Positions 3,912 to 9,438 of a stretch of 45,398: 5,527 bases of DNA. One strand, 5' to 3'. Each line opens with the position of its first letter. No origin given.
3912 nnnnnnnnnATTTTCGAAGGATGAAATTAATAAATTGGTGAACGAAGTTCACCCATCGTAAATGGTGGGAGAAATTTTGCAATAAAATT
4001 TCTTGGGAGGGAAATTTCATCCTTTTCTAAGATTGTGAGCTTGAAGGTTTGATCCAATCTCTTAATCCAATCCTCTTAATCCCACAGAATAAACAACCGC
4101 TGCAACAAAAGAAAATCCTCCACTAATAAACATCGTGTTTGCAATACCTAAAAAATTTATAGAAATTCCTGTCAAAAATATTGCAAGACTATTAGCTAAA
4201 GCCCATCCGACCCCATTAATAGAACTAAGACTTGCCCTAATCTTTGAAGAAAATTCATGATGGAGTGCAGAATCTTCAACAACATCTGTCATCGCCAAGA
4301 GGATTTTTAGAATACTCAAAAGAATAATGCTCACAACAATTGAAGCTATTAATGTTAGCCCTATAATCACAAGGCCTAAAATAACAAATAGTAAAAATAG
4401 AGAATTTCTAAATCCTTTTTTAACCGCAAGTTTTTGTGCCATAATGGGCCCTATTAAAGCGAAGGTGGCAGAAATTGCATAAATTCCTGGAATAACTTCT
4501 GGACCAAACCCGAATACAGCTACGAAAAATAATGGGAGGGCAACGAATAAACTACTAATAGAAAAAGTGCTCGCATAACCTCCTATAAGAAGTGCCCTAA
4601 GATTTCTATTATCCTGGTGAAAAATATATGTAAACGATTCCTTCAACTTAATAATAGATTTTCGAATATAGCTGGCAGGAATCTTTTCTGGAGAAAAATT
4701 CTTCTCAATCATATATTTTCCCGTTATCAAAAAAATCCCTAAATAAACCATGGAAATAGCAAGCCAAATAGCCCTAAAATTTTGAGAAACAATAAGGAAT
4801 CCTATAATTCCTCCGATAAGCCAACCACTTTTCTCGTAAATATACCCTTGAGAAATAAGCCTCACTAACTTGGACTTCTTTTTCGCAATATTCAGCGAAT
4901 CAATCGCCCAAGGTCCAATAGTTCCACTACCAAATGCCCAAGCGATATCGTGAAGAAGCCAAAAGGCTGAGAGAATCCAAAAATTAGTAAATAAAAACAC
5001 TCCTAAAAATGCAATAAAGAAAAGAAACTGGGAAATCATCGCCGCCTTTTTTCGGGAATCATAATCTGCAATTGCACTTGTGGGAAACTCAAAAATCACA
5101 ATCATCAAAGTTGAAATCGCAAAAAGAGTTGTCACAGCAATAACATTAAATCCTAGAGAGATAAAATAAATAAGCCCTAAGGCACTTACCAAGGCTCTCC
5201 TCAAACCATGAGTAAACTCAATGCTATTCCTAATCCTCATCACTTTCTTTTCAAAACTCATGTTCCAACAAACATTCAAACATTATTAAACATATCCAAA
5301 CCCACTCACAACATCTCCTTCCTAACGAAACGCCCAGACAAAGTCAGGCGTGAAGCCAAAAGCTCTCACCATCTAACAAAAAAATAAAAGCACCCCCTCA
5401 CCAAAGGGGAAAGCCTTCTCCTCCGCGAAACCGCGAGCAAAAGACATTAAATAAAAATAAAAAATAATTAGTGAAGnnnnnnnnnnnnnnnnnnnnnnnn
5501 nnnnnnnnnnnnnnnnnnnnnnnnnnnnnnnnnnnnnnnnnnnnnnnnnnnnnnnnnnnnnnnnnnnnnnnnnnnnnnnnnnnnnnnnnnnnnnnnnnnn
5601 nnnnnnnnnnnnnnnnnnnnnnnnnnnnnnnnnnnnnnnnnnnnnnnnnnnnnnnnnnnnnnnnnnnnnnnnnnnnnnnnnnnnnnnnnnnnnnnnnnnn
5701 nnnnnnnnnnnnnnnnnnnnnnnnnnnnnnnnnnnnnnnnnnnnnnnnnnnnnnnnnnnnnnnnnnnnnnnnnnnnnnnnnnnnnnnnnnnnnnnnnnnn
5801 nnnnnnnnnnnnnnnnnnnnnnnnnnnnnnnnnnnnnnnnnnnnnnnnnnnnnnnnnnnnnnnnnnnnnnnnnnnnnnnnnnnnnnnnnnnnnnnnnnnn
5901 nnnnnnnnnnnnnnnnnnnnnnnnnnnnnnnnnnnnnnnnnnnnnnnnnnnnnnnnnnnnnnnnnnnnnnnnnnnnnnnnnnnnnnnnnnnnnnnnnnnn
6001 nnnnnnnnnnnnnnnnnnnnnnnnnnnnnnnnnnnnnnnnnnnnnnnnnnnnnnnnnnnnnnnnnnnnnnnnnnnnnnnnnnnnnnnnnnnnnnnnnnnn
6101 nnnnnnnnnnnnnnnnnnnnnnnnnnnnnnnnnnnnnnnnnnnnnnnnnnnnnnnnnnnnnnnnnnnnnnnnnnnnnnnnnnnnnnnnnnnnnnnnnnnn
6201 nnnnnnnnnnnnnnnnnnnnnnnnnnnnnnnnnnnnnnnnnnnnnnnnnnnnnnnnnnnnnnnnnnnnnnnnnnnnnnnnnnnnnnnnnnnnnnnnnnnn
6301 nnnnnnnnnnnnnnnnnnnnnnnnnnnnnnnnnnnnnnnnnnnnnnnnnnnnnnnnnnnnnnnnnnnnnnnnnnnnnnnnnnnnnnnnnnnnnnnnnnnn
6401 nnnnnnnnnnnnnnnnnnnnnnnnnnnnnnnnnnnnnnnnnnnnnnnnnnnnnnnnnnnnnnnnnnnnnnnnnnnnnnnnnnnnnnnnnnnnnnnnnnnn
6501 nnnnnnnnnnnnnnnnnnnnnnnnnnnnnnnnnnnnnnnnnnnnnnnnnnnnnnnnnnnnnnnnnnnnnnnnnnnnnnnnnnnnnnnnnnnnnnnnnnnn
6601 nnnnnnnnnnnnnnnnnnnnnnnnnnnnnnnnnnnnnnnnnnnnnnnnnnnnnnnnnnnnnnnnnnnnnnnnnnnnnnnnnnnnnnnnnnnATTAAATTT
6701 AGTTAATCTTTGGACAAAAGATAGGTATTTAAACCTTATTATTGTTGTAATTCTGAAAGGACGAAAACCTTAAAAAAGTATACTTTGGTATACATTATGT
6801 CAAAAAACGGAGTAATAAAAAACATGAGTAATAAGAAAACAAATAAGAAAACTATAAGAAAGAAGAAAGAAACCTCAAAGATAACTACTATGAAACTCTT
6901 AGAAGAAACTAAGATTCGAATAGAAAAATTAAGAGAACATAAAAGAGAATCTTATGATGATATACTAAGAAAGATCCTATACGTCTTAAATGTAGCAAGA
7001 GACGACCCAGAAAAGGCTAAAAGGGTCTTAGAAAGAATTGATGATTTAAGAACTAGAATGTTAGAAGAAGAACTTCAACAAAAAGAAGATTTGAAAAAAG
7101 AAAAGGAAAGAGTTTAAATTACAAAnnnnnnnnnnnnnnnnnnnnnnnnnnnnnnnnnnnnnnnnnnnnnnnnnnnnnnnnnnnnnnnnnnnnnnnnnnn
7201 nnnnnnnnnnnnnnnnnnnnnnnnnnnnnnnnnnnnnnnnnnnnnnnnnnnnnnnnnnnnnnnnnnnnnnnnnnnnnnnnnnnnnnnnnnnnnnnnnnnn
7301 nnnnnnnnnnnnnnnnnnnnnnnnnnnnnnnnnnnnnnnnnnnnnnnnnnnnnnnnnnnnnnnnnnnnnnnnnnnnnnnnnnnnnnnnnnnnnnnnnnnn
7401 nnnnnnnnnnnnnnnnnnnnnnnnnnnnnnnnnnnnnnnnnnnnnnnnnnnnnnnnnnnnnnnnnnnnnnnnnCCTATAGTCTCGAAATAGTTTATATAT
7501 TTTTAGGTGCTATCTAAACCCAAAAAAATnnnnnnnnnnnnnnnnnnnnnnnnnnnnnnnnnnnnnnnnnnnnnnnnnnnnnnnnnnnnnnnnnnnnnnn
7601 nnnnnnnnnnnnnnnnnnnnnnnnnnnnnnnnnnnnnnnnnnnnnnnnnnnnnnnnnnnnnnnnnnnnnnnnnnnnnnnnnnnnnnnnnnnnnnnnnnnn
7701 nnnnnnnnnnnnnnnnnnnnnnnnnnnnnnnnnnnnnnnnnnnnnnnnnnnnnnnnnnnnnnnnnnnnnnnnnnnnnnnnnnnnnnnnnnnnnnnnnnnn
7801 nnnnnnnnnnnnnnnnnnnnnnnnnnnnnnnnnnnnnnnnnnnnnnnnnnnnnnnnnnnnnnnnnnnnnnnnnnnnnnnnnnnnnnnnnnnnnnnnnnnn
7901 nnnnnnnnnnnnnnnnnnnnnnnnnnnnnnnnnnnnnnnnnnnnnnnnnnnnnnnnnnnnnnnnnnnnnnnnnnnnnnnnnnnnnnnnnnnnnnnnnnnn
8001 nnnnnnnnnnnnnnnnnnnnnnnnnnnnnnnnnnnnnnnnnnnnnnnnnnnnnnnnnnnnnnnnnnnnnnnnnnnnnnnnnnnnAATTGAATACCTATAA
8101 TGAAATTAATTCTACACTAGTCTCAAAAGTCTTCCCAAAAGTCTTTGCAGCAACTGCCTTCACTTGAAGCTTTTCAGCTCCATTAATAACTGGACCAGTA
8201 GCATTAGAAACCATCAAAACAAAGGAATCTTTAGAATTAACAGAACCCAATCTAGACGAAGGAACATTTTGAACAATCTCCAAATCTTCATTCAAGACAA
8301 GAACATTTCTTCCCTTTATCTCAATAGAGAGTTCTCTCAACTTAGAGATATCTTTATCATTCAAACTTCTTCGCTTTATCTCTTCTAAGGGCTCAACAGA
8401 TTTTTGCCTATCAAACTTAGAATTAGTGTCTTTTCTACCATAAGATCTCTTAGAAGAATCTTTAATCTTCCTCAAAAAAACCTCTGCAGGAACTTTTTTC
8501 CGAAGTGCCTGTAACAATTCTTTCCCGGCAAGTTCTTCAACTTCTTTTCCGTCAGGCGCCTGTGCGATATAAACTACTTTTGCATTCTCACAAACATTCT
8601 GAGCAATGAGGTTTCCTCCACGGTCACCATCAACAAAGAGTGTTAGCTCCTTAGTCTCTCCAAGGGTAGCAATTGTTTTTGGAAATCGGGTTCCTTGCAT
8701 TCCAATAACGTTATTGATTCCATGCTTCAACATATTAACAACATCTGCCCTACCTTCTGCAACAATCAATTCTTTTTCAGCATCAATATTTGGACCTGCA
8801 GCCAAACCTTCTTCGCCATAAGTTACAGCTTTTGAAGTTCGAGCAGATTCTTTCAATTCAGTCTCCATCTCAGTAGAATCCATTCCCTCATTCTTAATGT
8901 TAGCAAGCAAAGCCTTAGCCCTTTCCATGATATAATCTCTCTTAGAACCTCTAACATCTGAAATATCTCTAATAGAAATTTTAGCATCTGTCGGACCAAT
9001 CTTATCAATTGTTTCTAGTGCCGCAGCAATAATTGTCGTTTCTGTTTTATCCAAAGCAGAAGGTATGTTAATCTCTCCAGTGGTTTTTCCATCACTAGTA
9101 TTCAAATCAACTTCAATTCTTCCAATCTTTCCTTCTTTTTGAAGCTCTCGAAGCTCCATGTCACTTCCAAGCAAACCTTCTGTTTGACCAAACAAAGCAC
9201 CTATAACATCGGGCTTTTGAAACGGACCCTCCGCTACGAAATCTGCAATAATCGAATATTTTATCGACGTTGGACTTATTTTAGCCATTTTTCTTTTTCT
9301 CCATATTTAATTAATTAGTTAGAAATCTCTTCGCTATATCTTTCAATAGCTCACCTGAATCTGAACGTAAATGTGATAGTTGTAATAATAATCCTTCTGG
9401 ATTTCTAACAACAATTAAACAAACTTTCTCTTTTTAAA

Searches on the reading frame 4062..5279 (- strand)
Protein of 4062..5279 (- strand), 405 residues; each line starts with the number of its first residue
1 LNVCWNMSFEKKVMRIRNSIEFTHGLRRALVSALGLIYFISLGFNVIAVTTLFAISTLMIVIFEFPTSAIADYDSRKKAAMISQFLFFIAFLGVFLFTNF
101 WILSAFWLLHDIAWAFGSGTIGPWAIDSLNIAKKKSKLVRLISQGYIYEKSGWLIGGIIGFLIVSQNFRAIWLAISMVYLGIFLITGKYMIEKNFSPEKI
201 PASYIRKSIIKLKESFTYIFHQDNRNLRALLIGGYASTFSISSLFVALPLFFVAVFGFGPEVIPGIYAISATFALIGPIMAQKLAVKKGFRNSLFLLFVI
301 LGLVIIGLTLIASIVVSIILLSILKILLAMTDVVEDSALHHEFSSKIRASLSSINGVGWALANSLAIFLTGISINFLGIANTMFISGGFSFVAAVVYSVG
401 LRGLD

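Call 40: search_protein_families(library=pfam, proteins=[window:4062-5279:-], max_evalue=0.00001)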
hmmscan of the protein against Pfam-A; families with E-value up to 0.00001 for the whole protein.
window:4062-5279:- (405 aa): 1 family
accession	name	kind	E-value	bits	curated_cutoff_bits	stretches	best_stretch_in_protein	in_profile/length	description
PF07690.21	MFS_1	-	1.4e-15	57.5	33.4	1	29-330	14-310/347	Major Facilitator Superfamily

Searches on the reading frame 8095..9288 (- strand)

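Call 40: search_protein_families(library=pfam, proteins=[window:8095-9288:-], max_evalue=0.00001)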
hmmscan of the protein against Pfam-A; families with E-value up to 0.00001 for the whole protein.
window:8095-9288:- (397 aa): 1 family
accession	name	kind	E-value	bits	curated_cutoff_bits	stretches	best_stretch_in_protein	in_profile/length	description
PF13662.12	Toprim_4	-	2.5e-08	34.5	25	1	173-236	2-74/85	Toprim domain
